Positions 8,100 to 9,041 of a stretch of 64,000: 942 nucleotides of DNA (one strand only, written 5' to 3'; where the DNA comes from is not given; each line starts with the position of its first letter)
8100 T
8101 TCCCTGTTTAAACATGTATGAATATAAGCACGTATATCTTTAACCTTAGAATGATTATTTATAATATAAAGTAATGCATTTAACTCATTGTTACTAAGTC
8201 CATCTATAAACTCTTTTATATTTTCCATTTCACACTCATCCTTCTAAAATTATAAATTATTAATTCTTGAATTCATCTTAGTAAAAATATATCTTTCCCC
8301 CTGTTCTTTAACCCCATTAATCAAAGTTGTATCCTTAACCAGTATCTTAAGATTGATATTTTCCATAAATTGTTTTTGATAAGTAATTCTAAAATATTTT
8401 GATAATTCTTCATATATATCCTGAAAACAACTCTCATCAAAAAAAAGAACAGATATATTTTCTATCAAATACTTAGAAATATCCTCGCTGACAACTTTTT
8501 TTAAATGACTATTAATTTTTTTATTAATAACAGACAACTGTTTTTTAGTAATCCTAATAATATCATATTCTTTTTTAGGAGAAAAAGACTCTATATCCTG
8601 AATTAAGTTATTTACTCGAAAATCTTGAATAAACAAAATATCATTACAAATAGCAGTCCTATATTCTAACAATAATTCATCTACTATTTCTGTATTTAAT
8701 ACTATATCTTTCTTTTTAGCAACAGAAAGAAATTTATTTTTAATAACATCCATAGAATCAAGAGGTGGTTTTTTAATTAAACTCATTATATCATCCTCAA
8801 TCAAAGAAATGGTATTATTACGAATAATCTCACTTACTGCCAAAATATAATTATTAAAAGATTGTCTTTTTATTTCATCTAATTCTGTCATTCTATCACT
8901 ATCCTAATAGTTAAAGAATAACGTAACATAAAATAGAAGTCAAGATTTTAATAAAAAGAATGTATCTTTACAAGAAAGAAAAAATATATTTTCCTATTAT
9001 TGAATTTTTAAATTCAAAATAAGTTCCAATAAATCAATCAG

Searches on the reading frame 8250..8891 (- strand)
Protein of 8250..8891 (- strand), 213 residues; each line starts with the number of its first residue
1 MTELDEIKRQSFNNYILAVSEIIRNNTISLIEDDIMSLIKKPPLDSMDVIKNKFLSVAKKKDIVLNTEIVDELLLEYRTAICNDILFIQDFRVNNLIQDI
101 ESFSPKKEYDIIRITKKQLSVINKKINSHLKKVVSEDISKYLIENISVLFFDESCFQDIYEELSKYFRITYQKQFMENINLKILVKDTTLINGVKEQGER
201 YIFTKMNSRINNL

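Call 61: find_encoding_contigs(protein=window:8250-8891:-, flank=10000, max_places=1)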
Protein window:8250-8891:- (213 aa): 19 contigs read that carry it; 1 place shown.
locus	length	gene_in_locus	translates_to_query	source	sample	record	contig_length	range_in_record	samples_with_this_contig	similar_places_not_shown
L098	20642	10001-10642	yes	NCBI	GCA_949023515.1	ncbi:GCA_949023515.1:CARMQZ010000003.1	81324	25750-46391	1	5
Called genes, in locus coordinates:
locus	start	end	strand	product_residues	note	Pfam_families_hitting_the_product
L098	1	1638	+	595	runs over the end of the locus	PF13177:DNA_pol3_delta2, PF00004:AAA, PF21960:RCF1-5-like_lid (faint), PF22608:DNAX_ATPase_lid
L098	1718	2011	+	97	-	PF02575:YbaB_DNA_bd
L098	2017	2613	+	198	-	PF21176:RecR_HhH, PF02132:RecR_ZnF (weak), PF13662:Toprim_4, PF21175:RecR_C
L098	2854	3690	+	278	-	PF13177:DNA_pol3_delta2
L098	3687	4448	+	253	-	PF04468:PSP1, PF28472:PSP1_3rd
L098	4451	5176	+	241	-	PF05175:MTS, PF03602:Cons_hypoth95 (faint), PF13489:Methyltransf_23 (faint), PF13649:Methyltransf_25 (weak), PF13847:Methyltransf_31, PF07669:Eco57I (weak)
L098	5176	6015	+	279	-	PF00590:TP_methylase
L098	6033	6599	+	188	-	PF01195:Pept_tRNA_hydro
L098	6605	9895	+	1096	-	PF17757:UvrB_inter, PF02559:CarD_TRCF_RID, PF04851:ResIII, PF00270:DEAD, PF00271:Helicase_C, PF03461:TRCF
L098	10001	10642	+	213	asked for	-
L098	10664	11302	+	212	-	-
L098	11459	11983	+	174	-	PF04014:MazE_antitoxin, PF15714:SpoVT_C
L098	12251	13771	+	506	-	PF00133:tRNA-synt_1, PF01406:tRNA-synt_1e (faint), PF09334:tRNA-synt_1g, PF00133:tRNA-synt_1, PF19303:Anticodon_3, PF08264:Anticodon_1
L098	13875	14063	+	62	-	-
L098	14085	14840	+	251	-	PF01026:TatD_DNase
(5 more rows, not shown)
